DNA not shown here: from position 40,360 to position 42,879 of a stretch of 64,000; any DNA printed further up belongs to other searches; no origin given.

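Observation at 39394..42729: Surface protein combining a GLUG-like repeat domain (probable beta-helix) with an HCMP-type cysteine stalk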

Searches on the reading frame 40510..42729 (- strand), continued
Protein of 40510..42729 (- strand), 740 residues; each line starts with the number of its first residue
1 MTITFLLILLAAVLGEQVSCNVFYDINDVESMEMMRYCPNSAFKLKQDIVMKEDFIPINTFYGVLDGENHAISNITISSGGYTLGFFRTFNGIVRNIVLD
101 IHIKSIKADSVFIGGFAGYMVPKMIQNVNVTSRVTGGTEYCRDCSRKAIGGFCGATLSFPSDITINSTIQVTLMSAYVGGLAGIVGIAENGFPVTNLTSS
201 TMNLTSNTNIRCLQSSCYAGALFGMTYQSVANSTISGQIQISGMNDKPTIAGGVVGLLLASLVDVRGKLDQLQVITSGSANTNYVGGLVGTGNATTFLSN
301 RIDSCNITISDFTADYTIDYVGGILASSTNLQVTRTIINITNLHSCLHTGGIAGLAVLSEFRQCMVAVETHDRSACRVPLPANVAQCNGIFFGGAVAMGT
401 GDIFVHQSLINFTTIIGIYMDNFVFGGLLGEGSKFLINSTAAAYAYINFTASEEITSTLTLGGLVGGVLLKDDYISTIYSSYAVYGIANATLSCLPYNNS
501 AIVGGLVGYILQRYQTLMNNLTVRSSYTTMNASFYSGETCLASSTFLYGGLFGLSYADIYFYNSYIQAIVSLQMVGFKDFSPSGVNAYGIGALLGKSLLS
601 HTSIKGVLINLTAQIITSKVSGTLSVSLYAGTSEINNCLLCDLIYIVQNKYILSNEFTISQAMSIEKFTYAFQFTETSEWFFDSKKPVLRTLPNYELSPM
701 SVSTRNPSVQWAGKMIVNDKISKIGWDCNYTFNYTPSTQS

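Call 42: find_homologous_proteins(query=A2, max_evalue=0.001)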
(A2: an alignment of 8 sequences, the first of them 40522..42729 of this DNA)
Query A2 (8 sequences) (736 aa, profile of the alignment): 180 proteins with E <= 0.001 among 8000 candidates; the best 120 are listed.
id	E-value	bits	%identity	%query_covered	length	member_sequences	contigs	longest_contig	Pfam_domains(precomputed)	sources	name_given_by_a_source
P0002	2.0e-252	858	98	100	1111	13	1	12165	-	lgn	-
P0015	8.4e-223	760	77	100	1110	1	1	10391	-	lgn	-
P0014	2.8e-221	755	80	100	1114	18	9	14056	-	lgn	-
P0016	1.5e-214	733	76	99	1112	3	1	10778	-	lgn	-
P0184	6.0e-46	175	29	15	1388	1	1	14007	-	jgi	-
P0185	5.3e-37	146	27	29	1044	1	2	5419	PF18657.7,PF07581.18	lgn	-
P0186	1.5e-34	138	25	30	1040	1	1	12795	PF18657.7,PF07581.18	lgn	-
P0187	2.3e-32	131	29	28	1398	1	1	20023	PF07581.18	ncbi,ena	-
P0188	2.8e-31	127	24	72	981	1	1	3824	PF13306.13,PF18998.7,PF07581.18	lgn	-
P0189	1.4e-30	125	26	14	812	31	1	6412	PF09479.17,PF07581.18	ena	-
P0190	6.0e-25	106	24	32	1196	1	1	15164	PF25024.1,PF23106.2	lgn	-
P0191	1.6e-24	105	32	25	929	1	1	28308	-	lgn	-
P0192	2.2e-24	104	27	29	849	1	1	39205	PF07581.18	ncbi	-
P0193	5.8e-24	103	23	28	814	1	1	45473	-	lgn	-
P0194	3.4e-23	100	25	23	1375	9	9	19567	PF09479.17,PF07581.18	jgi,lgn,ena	-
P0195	6.1e-23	99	26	29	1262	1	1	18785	PF07581.18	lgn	-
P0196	1.1e-22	99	23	61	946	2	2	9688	PF07581.18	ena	-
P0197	6.1e-22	96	27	16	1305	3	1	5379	PF05342.20,PF07581.18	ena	-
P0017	8.2e-22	96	29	22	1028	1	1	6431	PF07581.18,PF00395.26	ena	-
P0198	5.2e-21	93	24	45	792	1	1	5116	PF07581.18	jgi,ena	-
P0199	1.4e-20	92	25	35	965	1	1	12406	PF07581.18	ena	-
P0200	3.1e-20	90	26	65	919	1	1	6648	PF07581.18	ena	-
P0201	5.2e-20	90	28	19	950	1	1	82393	PF07581.18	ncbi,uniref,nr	ncbi:GLUG motif-containing protein [Parabacteroides sp. PF5-6]|uniref:GLUG motif-containing protein 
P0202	5.9e-20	90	26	21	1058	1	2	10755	PF05342.20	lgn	-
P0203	8.3e-20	89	42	5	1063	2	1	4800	PF07581.18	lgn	-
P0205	1.3e-19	88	23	33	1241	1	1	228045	PF05342.20,PF05860.20,PF07581.18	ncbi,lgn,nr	ncbi:MAG: filamentous hemagglutinin N-terminal domain-containing protein [Campylobacteraceae bacteri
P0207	6.5e-19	86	24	36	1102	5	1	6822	PF05342.20,PF07581.18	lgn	-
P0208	8.3e-19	86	28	13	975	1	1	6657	PF07581.18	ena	-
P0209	1.9e-18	85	24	36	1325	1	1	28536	PF05342.20,PF07581.18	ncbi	-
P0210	2.1e-18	84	28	25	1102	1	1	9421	PF07581.18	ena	-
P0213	6.0e-18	83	26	40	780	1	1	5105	PF07581.18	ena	-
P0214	1.2e-17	82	26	38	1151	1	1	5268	PF01764.32,PF00404.25,PF07581.18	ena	-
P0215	1.2e-17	82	26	36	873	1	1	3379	PF07581.18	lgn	-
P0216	1.7e-17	81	25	14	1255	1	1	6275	PF07581.18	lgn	-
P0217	2.6e-17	81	23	44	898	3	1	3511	PF12733.14,PF07581.18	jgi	-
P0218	2.9e-17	81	28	25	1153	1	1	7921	PF07581.18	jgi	jgi:hypothetical protein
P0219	8.6e-17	79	27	25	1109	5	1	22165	PF07581.18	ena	-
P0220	8.7e-17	79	27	30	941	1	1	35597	PF05342.20,PF13599.14,PF00805.29,PF07581.18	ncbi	-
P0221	8.7e-17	79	28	40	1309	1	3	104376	PF05342.20,PF05860.20,PF07581.18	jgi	jgi:filamentous hemagglutinin family protein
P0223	2.9e-16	77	31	17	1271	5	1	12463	PF05342.20,PF05860.20,PF07581.18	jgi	-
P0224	6.8e-16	76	36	13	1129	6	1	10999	PF05342.20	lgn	-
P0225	9.9e-16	76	32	11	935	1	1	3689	PF05342.20,PF07963.18,PF07581.18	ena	-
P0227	4.3e-15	73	24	70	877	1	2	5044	PF07581.18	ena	-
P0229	8.5e-15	72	23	45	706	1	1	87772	PF05342.20,PF07581.18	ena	-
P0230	1.1e-14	72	24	13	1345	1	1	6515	PF18998.7,PF07581.18,PF00395.26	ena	-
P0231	1.2e-14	72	29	20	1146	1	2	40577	PF05342.20,PF07581.18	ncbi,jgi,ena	ncbi:MAG: ZmpA/ZmpB/ZmpC family metallo-endopeptidase-related protein [Candidatus Peregrinibacteria 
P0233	2.2e-14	71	27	20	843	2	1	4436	PF00226.37,PF28211.1,PF07581.18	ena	-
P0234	3.0e-14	71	30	14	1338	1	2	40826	PF18998.7,PF07581.18,PF00395.26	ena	-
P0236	3.9e-14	70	26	34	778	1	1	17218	PF07581.18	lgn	-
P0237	4.5e-14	70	26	40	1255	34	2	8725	PF07581.18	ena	-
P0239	5.3e-14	70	25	35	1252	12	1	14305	PF07581.18,PF13472.13,PF00657.29,PF16255.12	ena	-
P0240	5.7e-14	70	25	41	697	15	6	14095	PF07581.18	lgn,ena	-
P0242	8.0e-14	69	25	43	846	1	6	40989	PF07581.18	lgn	-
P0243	1.1e-13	69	27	37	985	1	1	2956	PF05342.20,PF07581.18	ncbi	ncbi:beta strand repeat-containing protein, partial [Candidatus Omnitrophota bacterium]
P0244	1.2e-13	69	27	41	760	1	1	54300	PF07963.18,PF07581.18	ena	-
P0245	1.7e-13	68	23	34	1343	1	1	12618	PF13149.13,PF07581.18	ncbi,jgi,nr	ncbi:MAG: fimbrillin family protein [Mediterranea sp.]|jgi:hypothetical protein|nr:fimbrillin family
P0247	2.2e-13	68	-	-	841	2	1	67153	PF07581.18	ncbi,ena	-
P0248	2.2e-13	68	25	40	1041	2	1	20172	PF07581.18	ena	-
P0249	2.3e-13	68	24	24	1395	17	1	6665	PF05342.20,PF07581.18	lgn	-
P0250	4.4e-13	67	26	77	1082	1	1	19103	PF07963.18,PF07581.18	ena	-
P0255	2.8e-12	64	30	12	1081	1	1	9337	PF07581.18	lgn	-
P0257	3.3e-12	64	25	17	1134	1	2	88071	PF07581.18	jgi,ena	-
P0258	3.8e-12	64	22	47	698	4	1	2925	PF07581.18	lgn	-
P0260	7.5e-12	63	35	9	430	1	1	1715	PF07581.18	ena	-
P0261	8.8e-12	63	25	23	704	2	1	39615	PF07581.18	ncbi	ncbi:MAG: hypothetical protein WDA00_04485, partial [Eubacteriales bacterium]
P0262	1.5e-11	62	24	28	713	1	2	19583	PF07581.18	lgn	-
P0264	6.8e-11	60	29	22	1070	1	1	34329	PF05342.20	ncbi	-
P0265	1.3e-10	59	30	18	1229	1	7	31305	PF07581.18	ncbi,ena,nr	ncbi:MAG: hypothetical protein IKX45_08705 [Bacteroidales bacterium]|nr:hypothetical protein [Bacter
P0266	1.4e-10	59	24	45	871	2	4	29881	PF00226.37,PF07581.18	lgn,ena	-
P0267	2.3e-10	58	24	56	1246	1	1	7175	PF05342.20,PF07581.18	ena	-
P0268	2.4e-10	58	25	28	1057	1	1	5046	PF04513.18,PF07581.18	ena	-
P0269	3.3e-10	57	33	8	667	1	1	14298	PF05342.20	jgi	jgi:hypothetical protein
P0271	3.6e-10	57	27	38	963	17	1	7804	PF07581.18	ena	-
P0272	3.8e-10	57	25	47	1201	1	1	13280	PF09479.17,PF07581.18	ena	-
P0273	3.9e-10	57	30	21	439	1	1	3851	PF13149.13,PF05342.20,PF07581.18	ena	-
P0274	4.3e-10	57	25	31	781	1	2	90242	PF07581.18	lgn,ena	-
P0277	9.4e-10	56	27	20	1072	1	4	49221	PF07581.18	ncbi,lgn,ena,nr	ncbi:MAG: hypothetical protein IK045_00310 [Bacteroidales bacterium]|nr:hypothetical protein [Bacter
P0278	1.2e-9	55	26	7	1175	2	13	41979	PF07581.18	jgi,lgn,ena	-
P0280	1.3e-9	55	23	30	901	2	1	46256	PF07581.18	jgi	jgi:hypothetical protein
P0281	1.4e-9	55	33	22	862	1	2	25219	PF00226.37,PF07581.18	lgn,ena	-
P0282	2.2e-9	55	36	5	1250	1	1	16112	PF07581.18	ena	-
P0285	3.2e-9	54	24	38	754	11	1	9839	PF13229.13,PF05342.20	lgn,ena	-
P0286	4.2e-9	54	-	-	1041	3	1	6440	PF07581.18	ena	-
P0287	4.4e-9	54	26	62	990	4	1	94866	PF07581.18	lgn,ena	-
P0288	4.8e-9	53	27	23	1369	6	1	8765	PF05342.20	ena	-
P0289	5.2e-9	53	23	46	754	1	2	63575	PF07581.18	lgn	-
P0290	7.9e-9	53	29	30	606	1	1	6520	PF07581.18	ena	-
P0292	1.0e-8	52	26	35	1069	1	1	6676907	PF13018.12,PF05860.20,PF07581.18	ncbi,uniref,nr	ncbi:filamentous hemagglutinin N-terminal domain-containing protein [Achromobacter seleniivolatilans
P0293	1.0e-8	52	-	-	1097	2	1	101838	PF07581.18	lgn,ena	-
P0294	1.1e-8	52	31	12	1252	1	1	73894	PF07581.18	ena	-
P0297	1.7e-8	52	25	11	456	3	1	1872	PF05342.20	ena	-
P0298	2.3e-8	51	28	17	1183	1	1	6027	PF05342.20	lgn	-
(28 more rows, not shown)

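Call 48: search_solved_structures(query=A3, max_evalue=1, show_alignments=2)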
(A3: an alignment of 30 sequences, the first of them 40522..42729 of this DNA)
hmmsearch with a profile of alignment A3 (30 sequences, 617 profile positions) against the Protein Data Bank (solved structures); distinct sequences matched with E-value up to 1: 4.
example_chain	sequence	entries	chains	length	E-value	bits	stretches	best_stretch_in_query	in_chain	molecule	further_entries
6xjb_A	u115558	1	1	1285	1.1e-18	70.4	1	32-285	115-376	Immunoglobulin A1 protease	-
7jgj_A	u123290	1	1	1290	1.1e-18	70.4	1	32-285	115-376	Immunoglobulin A1 protease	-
6xja_P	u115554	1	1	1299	1.1e-18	70.4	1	32-285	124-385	Immunoglobulin A1 protease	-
7uvl_P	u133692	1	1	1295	3.8e-17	65.3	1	32-272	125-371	LPXTG-motif cell wall anchor domain protein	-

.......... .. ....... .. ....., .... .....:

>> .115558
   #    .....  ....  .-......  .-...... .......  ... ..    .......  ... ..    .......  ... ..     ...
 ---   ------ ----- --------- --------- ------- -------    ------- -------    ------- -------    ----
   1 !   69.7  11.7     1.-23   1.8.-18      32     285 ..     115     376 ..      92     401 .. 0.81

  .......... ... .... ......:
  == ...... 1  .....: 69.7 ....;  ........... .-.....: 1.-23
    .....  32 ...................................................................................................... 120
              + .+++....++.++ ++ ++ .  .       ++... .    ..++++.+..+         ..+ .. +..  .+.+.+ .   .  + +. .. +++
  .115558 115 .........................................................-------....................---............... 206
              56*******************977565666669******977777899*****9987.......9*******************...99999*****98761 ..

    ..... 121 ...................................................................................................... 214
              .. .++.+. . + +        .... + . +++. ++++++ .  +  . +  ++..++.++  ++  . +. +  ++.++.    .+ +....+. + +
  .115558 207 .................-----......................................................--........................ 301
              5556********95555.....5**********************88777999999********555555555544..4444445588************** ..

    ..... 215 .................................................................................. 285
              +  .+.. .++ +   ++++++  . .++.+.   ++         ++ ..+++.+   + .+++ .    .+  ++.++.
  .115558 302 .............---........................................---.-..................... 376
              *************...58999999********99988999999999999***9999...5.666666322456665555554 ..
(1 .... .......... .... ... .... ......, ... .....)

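Call 49: search_solved_structures(query=A2, max_evalue=10, show_alignments=1)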
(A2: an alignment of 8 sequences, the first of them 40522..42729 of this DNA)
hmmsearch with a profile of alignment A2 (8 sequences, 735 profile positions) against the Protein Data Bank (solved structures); distinct sequences matched with E-value up to 10: 5.
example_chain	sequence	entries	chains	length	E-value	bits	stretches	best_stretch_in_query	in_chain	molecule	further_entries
7jgj_A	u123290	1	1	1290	7.7e-06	27.9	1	243-411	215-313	Immunoglobulin A1 protease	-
6xjb_A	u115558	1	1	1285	7.8e-06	27.9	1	243-411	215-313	Immunoglobulin A1 protease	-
6xja_P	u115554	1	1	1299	7.8e-06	27.9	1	243-411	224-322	Immunoglobulin A1 protease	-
7uvl_P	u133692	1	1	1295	6.8e-05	24.8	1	309-456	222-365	LPXTG-motif cell wall anchor domain protein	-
7uvk_A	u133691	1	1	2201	0.0001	24.2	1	309-456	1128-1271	IgA1 Protease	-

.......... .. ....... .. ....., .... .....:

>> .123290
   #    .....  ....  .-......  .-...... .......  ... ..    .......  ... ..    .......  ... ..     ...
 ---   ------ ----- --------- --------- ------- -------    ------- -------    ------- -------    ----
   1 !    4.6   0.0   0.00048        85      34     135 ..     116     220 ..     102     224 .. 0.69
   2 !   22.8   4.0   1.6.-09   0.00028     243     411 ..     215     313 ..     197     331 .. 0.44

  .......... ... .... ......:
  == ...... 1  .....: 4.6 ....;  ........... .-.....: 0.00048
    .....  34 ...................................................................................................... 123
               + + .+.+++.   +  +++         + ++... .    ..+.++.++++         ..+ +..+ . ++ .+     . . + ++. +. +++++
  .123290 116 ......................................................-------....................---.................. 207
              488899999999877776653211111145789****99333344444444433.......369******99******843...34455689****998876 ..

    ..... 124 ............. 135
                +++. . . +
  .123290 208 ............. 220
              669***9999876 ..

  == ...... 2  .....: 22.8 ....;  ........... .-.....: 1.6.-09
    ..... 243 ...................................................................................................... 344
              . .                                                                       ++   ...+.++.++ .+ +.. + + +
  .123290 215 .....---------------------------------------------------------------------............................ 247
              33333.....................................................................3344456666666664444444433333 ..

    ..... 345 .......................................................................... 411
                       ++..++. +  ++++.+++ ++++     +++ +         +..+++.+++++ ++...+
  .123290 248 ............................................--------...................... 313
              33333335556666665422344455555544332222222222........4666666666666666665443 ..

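Call 58: predict_structure(alignment_id=A3)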
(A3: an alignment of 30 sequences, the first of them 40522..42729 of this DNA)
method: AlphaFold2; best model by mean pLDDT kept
length: 736 residues; sequences in the alignment: 30
mean_pLDDT: 79.9   pTM: 0.82
mean pLDDT of the five models: 79.9, 79.6, 78.9, 78.0, 76.7
residues with pLDDT >= 90: 367; 70-90: 185; 50-70: 75; < 50: 109
segments of 3 or more residues with pLDDT < 50: 14-16, 381-386, 581-587, 631-635, 650-736
pLDDT, mean of each block of 10 residues (from residue 1): 63 55 90 93 97 94 96 93 94 96 90 96 92 84 85 95 95 94 91 76 96 95 96 98 90 97 97 85 92 88 97 93 97 94 95 97 94 80 56 96 90 92 95 92 90 88 94 84 87 74 92 67 87 78 76 86 86 64 49 73 80 69 58 55 68 32 28 37 41 39 36 38 33 30
secondary structure, 60 per line:
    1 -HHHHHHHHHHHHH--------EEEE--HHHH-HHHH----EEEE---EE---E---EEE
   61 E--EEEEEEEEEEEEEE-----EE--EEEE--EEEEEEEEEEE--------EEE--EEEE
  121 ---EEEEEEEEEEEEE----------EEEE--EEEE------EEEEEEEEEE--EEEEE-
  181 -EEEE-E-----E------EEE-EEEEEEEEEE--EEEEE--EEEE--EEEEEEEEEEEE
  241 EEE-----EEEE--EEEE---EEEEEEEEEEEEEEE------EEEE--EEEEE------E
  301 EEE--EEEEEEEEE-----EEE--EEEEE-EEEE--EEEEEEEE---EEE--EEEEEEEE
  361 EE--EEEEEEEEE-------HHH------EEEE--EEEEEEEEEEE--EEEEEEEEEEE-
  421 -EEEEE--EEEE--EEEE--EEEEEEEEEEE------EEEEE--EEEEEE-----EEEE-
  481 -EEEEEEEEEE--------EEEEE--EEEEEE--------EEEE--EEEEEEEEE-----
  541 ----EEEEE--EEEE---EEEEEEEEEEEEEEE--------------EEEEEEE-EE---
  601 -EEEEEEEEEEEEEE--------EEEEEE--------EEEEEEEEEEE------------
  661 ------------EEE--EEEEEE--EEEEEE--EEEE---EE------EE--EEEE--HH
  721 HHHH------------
elements in order (helices of 4 or more, strands of 3 or more residues): H2-14 E23-26 H29-32 H34-37 E42-45 E58-61 E64-77 E87-90 E93-103 E112-114 E117-120 E124-136 E147-150 E153-156 E163-172 E175-179 E182-185 E200-202 E204-213 E216-220 E223-226 E229-243 E249-252 E255-258 E262-276 E283-286 E289-293 E300-303 E306-314 E320-322 E325-329 E331-334 E337-344 E348-350 E353-362 E365-373 E390-393 E396-406 E409-419 E422-426 E429-432 E435-438 E441-451 E458-462 E465-470 E476-479 E482-491 E500-504 E507-512 E521-524 E527-535 E545-549 E552-555 E559-573 E588-594 E602-615 E624-629 E638-648 E673-675 E678-683 E686-691 E694-697 E713-716 H719-724
